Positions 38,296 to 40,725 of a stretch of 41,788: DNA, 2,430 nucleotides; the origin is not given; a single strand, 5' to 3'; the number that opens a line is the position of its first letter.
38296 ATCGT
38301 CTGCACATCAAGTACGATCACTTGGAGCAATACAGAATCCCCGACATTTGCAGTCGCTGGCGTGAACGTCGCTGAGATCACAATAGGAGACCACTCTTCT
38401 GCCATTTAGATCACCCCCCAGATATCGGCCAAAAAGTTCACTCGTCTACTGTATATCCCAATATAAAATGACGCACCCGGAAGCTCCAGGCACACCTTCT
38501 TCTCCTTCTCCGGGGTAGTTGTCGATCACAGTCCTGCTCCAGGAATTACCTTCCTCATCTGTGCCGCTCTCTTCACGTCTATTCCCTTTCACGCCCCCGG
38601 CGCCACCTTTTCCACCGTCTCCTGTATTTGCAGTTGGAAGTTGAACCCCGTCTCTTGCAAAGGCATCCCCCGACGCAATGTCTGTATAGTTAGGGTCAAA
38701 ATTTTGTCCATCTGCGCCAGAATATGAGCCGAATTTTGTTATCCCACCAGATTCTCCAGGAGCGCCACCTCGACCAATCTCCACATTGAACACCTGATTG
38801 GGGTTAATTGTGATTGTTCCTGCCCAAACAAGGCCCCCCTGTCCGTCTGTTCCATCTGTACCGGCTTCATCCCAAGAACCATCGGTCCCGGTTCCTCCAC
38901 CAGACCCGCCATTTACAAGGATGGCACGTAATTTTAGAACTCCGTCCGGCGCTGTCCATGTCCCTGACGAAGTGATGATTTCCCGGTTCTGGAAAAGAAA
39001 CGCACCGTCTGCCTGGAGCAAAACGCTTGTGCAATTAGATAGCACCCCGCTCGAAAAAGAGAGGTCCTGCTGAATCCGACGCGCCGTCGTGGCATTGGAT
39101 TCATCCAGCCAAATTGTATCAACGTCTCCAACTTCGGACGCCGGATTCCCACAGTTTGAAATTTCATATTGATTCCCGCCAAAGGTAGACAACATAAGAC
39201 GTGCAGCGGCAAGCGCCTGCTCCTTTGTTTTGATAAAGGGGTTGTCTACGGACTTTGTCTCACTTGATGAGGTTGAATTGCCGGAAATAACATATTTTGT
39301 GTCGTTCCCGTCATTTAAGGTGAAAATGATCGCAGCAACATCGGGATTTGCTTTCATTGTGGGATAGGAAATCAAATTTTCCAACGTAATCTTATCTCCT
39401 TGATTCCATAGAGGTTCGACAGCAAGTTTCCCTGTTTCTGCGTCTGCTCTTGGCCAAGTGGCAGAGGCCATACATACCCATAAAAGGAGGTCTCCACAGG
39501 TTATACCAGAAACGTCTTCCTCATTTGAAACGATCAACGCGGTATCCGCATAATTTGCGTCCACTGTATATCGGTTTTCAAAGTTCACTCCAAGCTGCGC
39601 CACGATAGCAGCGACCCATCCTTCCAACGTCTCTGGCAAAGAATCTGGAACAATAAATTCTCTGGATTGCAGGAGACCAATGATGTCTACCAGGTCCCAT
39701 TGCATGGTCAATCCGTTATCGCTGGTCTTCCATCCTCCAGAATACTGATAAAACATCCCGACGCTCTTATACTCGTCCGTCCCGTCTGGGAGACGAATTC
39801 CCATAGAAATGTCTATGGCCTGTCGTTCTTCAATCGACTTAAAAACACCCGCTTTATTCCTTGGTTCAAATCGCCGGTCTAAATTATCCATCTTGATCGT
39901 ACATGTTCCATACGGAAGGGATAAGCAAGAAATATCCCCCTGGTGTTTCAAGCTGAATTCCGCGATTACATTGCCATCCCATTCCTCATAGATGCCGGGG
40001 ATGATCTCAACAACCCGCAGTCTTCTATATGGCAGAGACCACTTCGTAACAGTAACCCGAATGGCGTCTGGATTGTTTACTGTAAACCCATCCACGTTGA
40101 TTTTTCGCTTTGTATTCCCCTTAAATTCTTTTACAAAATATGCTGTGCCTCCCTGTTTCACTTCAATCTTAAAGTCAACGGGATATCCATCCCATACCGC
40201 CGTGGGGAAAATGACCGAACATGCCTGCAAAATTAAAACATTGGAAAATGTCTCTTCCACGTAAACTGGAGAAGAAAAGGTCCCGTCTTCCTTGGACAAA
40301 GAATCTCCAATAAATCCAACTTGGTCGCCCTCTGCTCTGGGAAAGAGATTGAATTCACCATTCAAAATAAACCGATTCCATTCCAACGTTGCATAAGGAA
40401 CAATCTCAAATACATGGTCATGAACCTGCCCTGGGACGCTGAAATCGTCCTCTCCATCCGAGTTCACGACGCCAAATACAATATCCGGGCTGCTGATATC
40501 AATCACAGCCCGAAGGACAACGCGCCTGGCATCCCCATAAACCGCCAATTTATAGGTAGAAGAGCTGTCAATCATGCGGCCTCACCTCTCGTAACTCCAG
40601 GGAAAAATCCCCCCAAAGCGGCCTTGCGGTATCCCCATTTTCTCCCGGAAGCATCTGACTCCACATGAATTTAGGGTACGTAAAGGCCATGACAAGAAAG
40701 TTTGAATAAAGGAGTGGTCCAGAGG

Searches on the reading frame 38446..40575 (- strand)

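Call 77: search_protein_families(library=phrogs, proteins=[window:38446-40575:-], max_evalue=0.00001)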
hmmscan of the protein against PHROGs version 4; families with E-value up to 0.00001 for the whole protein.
window:38446-40575:- (709 aa): 3 families
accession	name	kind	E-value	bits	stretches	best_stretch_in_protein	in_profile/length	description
phrog_13879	-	unknown function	8e-143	477.7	1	1-536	1-561/571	-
phrog_6202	-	tail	1e-06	29.2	1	462-665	388-554/636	tail fiber protein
phrog_32744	-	unknown function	2.5e-06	27.3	0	528-567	383-422/748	-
